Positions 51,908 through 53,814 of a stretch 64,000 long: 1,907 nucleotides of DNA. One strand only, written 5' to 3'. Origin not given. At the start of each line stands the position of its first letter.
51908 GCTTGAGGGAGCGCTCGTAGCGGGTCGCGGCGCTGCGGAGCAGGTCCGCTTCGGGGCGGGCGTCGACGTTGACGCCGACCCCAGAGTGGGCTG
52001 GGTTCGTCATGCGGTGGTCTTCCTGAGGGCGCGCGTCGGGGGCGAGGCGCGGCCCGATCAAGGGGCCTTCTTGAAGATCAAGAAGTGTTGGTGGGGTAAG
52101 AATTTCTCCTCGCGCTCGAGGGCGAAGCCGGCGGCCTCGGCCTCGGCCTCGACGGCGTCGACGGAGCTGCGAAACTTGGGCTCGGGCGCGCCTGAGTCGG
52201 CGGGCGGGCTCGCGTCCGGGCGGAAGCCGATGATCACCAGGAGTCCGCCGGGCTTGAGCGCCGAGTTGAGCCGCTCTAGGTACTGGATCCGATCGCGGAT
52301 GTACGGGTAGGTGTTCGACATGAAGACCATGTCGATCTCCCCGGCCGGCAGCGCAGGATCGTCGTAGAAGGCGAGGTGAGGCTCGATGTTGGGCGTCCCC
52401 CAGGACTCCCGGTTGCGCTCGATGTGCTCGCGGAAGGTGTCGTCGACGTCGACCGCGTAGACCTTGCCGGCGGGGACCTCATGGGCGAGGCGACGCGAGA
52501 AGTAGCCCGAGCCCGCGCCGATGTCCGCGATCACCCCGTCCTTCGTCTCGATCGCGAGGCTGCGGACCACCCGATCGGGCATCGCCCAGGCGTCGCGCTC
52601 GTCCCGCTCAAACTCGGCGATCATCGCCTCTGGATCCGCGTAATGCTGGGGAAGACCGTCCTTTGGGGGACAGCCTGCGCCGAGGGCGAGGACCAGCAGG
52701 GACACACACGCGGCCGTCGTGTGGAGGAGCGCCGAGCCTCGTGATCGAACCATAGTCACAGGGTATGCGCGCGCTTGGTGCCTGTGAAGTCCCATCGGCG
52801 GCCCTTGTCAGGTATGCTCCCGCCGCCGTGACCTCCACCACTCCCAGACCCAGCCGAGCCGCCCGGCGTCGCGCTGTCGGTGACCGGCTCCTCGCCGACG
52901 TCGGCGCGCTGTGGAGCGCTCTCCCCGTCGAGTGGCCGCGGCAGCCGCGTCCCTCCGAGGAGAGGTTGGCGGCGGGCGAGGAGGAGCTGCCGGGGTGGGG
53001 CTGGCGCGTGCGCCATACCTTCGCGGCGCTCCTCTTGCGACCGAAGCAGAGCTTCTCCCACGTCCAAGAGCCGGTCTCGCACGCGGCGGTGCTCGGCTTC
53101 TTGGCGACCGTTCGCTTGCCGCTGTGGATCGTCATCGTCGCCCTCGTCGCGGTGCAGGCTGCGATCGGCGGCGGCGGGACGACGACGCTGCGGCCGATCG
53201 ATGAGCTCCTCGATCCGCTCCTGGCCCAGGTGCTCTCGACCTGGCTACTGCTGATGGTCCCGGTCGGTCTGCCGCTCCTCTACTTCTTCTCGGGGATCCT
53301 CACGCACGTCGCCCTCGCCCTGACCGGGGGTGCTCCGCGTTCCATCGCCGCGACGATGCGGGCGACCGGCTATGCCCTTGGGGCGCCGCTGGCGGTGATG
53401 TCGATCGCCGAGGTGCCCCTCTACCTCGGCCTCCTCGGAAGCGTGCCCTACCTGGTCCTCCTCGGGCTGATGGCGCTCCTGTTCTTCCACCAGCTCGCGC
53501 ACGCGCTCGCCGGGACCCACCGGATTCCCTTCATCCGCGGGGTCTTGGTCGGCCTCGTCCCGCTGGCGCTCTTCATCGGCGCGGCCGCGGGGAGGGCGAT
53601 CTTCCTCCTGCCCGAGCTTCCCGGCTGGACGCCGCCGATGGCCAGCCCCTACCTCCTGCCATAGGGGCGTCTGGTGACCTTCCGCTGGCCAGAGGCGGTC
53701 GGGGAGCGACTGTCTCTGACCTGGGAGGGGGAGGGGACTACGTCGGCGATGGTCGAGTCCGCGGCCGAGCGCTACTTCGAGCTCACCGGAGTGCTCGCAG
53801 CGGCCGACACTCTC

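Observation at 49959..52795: Eukaryote-type oxidosqualene (sterol) cyclase in a two-gene operon with a SAM methyltransferase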

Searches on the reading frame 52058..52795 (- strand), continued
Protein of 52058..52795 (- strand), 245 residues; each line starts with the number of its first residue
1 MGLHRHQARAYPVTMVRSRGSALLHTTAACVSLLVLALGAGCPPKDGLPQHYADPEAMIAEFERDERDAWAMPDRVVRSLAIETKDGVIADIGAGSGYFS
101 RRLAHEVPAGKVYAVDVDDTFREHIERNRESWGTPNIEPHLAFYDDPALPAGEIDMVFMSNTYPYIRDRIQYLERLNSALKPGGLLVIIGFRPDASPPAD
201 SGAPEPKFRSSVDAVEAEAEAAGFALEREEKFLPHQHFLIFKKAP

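Call 60: find_encoding_contigs(protein=P0391, flank=8000, max_places=2)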
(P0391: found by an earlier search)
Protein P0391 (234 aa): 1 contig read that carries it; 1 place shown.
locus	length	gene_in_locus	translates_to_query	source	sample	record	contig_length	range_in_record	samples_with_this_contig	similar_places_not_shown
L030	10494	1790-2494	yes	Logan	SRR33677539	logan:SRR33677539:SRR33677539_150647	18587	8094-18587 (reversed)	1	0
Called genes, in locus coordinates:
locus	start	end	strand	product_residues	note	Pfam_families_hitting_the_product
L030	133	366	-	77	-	-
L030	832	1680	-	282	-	-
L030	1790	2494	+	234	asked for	PF01209:Ubie_methyltran (weak), PF13489:Methyltransf_23 (weak), PF13847:Methyltransf_31, PF08241:Methyltransf_11, PF08242:Methyltransf_12, PF13649:Methyltransf_25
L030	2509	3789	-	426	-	PF01595:CNNM, PF00571:CBS, PF03471:CorC_HlyC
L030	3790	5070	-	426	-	PF01546:Peptidase_M20, PF07687:M20_dimer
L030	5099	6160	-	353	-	PF00696:AA_kinase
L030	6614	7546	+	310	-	-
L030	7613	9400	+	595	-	PF00069:Pkinase, PF07714:PK_Tyr_Ser-Thr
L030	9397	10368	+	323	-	-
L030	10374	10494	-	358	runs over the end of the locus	PF01118:Semialdhyde_dh, PF02774:Semialdhyde_dhC, PF22698:Semialdhyde_dhC_1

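Call 64: find_related_loci(query=A1, collection=metagenome_contigs, flank=6000)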
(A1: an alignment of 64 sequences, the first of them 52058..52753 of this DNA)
Query A1 (231 aa) in metagenome_contigs; peptide patterns used: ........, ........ (x = any residue, [..] = any of these).
600 stretches matched a pattern (row limit reached: there are more); 554 encode a relative of the query (tblastn E <= 1e-3); the best 80 are kept; 80 distinct loci.
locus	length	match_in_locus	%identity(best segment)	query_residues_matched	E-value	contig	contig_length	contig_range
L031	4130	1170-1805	62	17-227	6e-86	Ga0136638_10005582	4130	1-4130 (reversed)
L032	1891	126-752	56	20-230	4e-75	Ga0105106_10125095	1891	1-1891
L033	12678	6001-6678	53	4-229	4e-72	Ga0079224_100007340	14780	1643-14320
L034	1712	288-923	39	14-227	4e-41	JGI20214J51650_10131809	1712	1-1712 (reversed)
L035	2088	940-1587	39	8-227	6e-40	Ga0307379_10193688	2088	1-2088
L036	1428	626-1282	40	13-230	6e-39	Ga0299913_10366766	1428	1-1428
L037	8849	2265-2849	40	33-230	2e-37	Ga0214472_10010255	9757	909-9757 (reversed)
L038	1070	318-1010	38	2-229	1e-38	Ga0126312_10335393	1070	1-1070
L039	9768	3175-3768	41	26-230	4e-37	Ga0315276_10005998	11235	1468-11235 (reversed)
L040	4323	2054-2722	34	5-227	2e-37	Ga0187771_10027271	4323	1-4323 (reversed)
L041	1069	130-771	38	13-227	5e-38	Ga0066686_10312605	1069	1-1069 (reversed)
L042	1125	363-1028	37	5-227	1e-37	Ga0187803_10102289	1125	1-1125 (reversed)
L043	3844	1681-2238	40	38-227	7e-36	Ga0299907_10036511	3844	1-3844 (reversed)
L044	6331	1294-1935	39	18-229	1e-35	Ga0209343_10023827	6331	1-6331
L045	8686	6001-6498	43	51-227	2e-35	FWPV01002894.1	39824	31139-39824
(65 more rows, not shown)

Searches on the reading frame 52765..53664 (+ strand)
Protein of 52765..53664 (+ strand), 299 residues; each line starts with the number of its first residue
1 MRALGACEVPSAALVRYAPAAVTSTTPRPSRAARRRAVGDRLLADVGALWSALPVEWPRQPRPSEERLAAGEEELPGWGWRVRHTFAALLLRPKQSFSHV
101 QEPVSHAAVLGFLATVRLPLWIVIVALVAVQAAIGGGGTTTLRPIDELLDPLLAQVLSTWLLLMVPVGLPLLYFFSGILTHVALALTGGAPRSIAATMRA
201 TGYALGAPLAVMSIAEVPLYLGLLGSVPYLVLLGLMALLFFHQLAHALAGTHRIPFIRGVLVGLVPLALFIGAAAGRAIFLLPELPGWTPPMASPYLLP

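Call 11: search_protein_families(library=pfam, proteins=[window:52765-53664:+], max_evalue=0.01)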
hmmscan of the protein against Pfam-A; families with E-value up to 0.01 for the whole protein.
window:52765-53664:+ (299 aa): 0 families

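Call 67: search_protein_families(library=ncbifam, proteins=[window:52765-53664:+], max_evalue=0.1)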
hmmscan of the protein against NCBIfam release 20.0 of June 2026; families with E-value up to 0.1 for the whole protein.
window:52765-53664:+ (299 aa): 0 families

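Call 74: find_homologous_proteins(query=window:52765-53664:+)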
Query window:52765-53664:+ (299 aa): 90 proteins with E <= 0.001 among 8000 candidates.
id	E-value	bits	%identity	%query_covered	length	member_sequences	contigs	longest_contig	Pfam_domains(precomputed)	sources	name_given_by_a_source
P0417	1.2e-161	555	94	93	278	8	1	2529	-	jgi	-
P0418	9.9e-152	523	83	100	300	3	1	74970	-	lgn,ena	-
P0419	1.5e-150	519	83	100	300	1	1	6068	-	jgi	-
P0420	8.2e-138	477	82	93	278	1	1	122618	-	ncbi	-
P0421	2.4e-132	459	80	93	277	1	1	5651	-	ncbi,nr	ncbi:MAG TPA: hypothetical protein ENJ18_07675 [Nannocystis exedens]|nr:hypothetical protein [Nannoc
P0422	6.7e-128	444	76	93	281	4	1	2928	-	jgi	jgi:hypothetical protein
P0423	1.7e-115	404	70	93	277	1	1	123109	-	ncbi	ncbi:MAG: hypothetical protein R3A79_11930 [Nannocystaceae bacterium]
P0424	3.0e-110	386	67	93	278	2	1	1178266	-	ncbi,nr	ncbi:MAG: hypothetical protein H6711_05950 [Myxococcales bacterium]|nr:hypothetical protein [Myxococ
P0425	3.8e-107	376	66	85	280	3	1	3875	-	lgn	-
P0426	1.6e-102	361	65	85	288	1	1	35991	-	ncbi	ncbi:MAG: hypothetical protein R3B09_28730 [Nannocystaceae bacterium]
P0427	6.9e-88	313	59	91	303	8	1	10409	-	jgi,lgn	jgi:hypothetical protein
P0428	2.7e-84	301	58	90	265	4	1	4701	-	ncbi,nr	ncbi:MAG TPA: hypothetical protein PKW35_05630 [Nannocystaceae bacterium]|nr:hypothetical protein [N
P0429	9.5e-83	296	57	93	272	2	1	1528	-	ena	-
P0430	4.5e-82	294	56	89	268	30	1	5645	-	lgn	-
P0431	3.3e-81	291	58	93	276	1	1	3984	-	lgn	-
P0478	1.7e-66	243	54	89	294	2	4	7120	PF04893.23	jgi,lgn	jgi:hypothetical protein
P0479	6.3e-66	241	53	89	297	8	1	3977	PF04893.23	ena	-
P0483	1.7e-53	200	50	74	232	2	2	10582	PF04893.23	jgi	-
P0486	1.4e-51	194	52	72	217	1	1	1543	PF04893.23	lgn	-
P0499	3.6e-40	156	46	66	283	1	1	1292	PF04893.23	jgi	jgi:hypothetical protein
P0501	1.6e-36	144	52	47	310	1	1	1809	PF04893.23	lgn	-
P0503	4.4e-35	140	45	74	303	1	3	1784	PF04893.23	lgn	-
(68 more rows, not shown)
